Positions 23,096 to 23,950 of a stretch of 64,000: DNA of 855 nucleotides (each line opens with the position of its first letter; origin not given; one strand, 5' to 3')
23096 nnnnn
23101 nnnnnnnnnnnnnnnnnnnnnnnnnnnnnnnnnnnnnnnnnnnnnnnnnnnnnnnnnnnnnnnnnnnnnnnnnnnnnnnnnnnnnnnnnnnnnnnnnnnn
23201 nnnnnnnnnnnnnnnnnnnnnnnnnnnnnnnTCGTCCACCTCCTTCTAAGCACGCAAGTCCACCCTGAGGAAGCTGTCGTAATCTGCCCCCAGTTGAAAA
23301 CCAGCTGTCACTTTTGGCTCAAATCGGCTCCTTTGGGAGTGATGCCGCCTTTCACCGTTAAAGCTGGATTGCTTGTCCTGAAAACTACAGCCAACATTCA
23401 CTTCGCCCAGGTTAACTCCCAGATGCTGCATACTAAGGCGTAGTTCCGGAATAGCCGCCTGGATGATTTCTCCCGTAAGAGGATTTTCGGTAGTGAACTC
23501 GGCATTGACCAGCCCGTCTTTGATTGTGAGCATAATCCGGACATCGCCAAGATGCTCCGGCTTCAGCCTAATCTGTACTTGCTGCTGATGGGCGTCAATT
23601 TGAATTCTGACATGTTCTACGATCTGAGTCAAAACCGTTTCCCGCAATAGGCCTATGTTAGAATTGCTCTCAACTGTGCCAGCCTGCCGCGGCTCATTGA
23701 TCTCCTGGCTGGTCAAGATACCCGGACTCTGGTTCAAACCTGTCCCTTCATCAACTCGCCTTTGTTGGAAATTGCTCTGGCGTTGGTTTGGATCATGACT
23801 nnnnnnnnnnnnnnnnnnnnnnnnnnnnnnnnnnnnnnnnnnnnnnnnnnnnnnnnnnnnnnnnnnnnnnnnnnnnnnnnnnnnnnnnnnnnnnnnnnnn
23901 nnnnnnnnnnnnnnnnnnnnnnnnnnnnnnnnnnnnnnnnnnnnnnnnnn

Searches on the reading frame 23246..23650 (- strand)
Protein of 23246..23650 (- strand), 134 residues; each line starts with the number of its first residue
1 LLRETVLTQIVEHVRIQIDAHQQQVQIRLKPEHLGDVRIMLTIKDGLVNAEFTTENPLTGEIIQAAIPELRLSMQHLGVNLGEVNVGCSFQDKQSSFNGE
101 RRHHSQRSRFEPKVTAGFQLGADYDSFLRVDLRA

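Call 74: search_dna_similar(query=window:23246-23650:-, collection=plasmids, mode=protein, max_evalue=0.001, max_rows=25, rows=spread)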
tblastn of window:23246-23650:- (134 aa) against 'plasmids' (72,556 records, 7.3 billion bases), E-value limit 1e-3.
Records with a match: 1; places in all: 1; records where one place covers at least 80% of the query: 0.
Best place of each record, by identity: <60% 1.
By first word of the organism name: Klebsiella 1.
By predicted mobility (MOB-suite, as given by PLSDB): non-mobilizable 1.
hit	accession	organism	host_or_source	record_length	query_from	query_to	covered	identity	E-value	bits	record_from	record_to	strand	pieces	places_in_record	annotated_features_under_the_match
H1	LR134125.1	Klebsiella aerogenes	not available: to be reported later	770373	22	102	60%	32.5%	8e-5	48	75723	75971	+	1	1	fliK: Flagellar hook-length control protein FliK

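Call 77: get_annotated_region(hit=H1, flank=1500)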
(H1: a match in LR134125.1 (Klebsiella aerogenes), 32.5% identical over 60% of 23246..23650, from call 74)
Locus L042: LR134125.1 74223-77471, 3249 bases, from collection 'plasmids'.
description: Klebsiella aerogenes strain NCTC10006 genome assembly, plasmid: 5
organism: Klebsiella aerogenes (NCBI taxid 548)
taxonomy: Bacteria; Pseudomonadota; Gammaproteobacteria; Enterobacterales; Enterobacteriaceae; Klebsiella; Klebsiella aerogenes
host: -; source: not available: to be reported later; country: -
typing (MOB-suite, as given by PLSDB): non-mobilizable
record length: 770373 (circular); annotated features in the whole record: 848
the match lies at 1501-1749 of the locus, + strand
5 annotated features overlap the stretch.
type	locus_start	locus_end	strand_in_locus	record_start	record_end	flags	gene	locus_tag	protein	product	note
CDS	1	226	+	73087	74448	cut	fliI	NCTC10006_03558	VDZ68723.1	Flagellum-specific ATP synthase FliI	-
CDS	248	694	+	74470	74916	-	fliJ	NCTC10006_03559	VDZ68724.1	Flagellar protein FliJ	-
CDS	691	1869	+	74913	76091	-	fliK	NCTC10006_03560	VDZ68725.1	Flagellar hook-length control protein FliK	-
CDS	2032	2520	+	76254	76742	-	-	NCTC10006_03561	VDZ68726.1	Flagellar biosynthesis protein FliL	-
CDS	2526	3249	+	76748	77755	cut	fliM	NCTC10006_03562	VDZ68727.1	Flagellar motor switch protein FliM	-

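Call 80: find_related_loci(query=window:23249-23650:-, collection=metagenome_contigs, flank=1500)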
Query window:23249-23650:- (134 aa) in metagenome_contigs; peptide patterns used: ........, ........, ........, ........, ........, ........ (x = any residue, [..] = any of these).
240 stretches matched a pattern; 7 encode a relative of the query (tblastn E <= 1e-3); 7 distinct loci.
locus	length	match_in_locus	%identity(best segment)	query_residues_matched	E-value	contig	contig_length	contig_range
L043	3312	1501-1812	36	6-107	5e-19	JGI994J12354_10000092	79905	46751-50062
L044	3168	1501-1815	31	4-107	3e-16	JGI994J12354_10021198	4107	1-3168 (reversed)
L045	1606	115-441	27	3-108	1e-13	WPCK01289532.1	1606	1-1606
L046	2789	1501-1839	29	2-107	1e-10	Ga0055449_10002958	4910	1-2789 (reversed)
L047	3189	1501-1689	29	24-86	1e-7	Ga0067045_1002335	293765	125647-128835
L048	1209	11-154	35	24-71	3e-6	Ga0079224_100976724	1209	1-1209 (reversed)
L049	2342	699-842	40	83-118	1e-5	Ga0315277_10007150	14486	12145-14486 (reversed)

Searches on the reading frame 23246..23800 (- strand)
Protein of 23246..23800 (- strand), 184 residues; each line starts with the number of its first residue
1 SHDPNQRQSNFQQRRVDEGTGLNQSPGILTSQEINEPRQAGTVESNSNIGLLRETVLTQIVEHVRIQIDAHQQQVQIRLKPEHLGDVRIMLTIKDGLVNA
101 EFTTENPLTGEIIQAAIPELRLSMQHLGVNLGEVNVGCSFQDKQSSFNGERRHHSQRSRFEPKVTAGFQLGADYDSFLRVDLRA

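Call 73: search_solved_structures(query=window:23246-23800:-, max_evalue=1, show_alignments=3)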
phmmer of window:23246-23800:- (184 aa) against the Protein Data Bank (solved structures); distinct sequences matched with E-value up to 1: 1.
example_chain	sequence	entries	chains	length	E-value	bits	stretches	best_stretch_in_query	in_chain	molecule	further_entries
2rrl_A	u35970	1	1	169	7e-07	32.9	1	69-148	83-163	Flagellar hook-length control protein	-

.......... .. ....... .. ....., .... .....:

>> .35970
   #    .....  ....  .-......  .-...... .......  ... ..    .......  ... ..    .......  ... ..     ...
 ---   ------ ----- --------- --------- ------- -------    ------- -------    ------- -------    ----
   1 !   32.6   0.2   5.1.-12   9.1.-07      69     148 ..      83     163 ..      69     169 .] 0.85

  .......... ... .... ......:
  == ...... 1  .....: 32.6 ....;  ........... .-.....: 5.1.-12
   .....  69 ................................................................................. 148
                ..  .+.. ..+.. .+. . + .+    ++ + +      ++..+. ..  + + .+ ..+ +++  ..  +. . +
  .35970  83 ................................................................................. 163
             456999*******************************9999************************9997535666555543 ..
